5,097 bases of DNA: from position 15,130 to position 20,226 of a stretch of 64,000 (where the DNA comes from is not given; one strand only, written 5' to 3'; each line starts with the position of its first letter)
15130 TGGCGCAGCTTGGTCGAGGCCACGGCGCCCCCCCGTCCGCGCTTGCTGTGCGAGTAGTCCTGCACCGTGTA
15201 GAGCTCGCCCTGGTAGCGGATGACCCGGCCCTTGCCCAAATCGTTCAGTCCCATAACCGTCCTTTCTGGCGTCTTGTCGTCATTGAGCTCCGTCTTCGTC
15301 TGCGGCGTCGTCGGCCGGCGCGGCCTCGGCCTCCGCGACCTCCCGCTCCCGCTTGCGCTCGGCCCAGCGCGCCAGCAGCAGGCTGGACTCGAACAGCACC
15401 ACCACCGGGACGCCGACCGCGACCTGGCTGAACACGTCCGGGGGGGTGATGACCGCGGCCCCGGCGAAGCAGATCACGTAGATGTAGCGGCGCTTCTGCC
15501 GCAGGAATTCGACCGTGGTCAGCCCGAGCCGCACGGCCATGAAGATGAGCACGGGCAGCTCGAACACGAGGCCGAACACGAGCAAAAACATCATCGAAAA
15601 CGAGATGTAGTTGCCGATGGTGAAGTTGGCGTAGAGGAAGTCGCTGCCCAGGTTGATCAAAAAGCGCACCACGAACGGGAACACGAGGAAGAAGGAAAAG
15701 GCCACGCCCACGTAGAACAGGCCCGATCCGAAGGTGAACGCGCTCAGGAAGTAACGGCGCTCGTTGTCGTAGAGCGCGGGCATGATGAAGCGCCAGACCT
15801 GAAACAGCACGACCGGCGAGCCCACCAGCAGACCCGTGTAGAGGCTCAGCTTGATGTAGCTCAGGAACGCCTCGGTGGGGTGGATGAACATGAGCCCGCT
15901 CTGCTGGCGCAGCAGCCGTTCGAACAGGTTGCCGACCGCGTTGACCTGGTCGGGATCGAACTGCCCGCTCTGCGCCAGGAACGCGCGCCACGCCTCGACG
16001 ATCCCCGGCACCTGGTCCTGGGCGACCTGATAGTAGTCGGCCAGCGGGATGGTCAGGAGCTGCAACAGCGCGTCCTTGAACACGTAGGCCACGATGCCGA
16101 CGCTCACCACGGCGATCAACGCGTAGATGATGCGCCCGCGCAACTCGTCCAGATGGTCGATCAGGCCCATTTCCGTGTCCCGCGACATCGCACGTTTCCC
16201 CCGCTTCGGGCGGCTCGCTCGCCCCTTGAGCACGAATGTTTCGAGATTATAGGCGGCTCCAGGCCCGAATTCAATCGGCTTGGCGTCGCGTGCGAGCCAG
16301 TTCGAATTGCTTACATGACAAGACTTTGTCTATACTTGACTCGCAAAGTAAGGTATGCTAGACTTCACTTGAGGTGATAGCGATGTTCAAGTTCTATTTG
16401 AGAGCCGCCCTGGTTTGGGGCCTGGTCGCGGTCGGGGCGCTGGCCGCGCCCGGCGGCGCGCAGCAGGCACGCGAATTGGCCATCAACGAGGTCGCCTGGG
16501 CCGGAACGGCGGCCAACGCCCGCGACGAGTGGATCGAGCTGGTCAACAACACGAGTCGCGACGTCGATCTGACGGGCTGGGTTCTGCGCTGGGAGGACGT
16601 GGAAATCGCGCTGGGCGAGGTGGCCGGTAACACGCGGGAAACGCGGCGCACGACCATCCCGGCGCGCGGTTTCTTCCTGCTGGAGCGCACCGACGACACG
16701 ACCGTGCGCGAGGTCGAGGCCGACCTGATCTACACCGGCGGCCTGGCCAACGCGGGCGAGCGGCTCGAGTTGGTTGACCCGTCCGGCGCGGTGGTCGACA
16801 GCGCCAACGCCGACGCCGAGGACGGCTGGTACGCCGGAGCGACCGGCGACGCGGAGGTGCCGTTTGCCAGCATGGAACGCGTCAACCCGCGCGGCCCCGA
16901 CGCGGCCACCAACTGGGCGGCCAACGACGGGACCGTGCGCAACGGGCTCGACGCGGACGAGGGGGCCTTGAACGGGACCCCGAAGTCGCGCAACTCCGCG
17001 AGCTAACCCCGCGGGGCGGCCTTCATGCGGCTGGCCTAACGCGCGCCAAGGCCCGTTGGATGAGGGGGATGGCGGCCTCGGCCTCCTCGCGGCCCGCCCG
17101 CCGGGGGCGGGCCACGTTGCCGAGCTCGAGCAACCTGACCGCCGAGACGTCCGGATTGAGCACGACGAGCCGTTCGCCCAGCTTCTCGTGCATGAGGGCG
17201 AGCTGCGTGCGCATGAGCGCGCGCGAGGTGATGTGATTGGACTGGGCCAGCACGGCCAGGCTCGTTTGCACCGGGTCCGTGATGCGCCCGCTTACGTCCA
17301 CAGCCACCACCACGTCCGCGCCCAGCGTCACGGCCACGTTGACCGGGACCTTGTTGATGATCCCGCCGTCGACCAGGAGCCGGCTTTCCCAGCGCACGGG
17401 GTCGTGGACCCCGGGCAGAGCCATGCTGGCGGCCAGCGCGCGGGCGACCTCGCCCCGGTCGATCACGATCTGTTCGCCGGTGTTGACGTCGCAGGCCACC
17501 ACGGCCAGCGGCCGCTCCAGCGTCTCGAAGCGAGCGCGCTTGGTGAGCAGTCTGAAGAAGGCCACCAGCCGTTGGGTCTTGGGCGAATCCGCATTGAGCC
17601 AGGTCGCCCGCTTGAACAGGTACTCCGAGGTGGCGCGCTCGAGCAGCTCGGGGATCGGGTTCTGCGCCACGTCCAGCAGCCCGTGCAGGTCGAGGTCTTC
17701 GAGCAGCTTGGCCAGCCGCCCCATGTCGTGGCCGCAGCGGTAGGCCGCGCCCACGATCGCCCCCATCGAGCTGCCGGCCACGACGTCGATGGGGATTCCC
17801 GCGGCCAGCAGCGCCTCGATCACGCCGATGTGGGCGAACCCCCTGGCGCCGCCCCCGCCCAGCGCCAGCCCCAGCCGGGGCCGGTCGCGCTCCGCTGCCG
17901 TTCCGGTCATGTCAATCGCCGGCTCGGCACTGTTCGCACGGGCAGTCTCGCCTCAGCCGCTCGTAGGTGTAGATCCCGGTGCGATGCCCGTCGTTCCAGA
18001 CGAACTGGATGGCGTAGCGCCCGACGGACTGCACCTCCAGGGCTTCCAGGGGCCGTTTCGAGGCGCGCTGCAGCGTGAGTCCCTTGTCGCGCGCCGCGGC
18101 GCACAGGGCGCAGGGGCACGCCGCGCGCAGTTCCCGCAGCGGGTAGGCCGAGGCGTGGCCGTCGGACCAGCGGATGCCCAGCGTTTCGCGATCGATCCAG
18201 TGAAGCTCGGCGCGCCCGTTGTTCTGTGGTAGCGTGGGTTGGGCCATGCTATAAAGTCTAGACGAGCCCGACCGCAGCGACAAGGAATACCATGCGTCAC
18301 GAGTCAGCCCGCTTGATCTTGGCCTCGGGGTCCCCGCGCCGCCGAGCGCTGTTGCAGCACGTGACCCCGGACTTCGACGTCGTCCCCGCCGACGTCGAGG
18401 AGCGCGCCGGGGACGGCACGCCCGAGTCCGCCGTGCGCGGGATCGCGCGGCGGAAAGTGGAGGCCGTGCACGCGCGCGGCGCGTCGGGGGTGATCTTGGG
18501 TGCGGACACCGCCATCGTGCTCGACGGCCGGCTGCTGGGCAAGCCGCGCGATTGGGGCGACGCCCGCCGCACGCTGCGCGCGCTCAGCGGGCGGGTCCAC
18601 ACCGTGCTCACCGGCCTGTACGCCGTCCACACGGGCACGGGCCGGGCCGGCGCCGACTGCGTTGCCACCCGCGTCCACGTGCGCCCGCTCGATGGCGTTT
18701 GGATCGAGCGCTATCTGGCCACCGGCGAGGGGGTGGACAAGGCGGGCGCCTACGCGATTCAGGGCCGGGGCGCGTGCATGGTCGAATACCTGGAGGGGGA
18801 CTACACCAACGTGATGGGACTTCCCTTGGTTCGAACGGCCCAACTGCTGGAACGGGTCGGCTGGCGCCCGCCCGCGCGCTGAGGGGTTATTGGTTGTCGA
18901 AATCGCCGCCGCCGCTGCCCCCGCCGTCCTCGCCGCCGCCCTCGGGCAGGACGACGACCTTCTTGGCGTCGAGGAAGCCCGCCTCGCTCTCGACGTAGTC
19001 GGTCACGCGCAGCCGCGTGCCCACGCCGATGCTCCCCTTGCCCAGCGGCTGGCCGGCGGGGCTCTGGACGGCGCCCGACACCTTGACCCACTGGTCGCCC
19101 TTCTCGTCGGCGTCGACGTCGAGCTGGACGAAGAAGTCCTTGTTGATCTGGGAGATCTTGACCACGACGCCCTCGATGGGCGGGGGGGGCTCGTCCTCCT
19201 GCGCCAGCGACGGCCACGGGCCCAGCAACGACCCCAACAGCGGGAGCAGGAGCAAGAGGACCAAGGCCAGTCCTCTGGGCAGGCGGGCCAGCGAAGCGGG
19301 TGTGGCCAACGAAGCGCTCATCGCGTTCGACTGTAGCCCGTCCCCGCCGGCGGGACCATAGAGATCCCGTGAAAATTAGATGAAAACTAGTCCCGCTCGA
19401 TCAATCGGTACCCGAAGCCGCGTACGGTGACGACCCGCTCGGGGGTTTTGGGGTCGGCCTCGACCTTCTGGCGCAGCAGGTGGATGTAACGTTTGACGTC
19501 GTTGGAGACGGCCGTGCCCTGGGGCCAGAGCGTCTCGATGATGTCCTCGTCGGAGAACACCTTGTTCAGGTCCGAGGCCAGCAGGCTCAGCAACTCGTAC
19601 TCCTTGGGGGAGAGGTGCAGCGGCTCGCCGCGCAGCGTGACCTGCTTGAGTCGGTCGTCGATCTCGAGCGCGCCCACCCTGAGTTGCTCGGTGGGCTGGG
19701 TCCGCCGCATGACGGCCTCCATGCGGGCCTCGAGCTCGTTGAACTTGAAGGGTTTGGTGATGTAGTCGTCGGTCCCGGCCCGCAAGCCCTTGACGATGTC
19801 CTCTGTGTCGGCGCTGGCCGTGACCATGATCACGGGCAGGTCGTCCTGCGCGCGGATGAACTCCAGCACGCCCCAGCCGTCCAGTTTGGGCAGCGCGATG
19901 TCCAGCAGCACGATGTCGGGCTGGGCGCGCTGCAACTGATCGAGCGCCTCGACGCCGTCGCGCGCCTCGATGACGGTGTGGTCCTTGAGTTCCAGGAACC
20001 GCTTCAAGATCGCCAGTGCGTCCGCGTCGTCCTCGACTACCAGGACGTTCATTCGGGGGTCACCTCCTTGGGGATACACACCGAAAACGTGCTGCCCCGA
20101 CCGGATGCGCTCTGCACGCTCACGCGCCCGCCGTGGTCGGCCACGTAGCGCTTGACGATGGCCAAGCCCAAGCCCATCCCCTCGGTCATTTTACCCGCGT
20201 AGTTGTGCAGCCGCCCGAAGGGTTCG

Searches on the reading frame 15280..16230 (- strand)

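Call 100: search_protein_families(library=pfam, proteins=[window:15280-16230:-], max_evalue=0.00001)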
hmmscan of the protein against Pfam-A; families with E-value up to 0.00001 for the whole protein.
window:15280-16230:- (316 aa): 1 family
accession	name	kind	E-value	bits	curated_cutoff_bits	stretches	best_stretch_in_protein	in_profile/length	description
PF00902.23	TatC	-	1.8e-67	227.7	25.1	1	25-275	1-208/208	Sec-independent protein translocase protein (TatC)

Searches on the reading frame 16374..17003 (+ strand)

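Call 100: search_protein_families(library=pfam, proteins=[window:16374-17003:+], max_evalue=0.00001)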
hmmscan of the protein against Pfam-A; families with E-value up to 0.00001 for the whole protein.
window:16374-17003:+ (210 aa): 1 family
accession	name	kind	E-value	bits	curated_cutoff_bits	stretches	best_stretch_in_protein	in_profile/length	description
PF00932.25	LTD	-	5.2e-12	46.5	34.3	1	30-144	3-105/109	Lamin Tail Domain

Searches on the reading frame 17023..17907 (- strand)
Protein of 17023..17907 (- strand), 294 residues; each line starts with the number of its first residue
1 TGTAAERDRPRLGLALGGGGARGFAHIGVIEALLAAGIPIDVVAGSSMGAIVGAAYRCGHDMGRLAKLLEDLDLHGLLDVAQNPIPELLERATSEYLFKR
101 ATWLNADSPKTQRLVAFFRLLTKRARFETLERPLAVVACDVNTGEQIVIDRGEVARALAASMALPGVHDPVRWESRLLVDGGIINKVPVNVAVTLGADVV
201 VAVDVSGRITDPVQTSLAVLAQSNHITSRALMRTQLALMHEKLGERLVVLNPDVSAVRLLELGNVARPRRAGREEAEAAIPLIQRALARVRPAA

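Call 100: search_protein_families(library=pfam, proteins=[window:17023-17907:-], max_evalue=0.00001)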
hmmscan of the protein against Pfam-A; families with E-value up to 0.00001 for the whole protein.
window:17023-17907:- (294 aa): 1 family
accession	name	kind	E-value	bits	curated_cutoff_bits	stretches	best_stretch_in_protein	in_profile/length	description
PF01734.28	Patatin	-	4.1e-32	112.4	27.7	1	14-192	1-190/191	Patatin-like phospholipase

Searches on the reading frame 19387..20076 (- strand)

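Call 101: search_protein_families(library=pfam, proteins=[window:19387-20076:-], max_evalue=0.00001)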
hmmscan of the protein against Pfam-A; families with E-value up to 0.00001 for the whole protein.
window:19387-20076:- (229 aa): 2 families
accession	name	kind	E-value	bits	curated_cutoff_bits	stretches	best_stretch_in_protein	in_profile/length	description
PF00072.30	Response_reg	-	1e-29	103.4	30.2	1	11-119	1-110/111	Response regulator receiver domain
PF00486.34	Trans_reg_C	-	3.3e-20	72.4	26.2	1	150-225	1-77/77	Transcriptional regulatory protein, C terminal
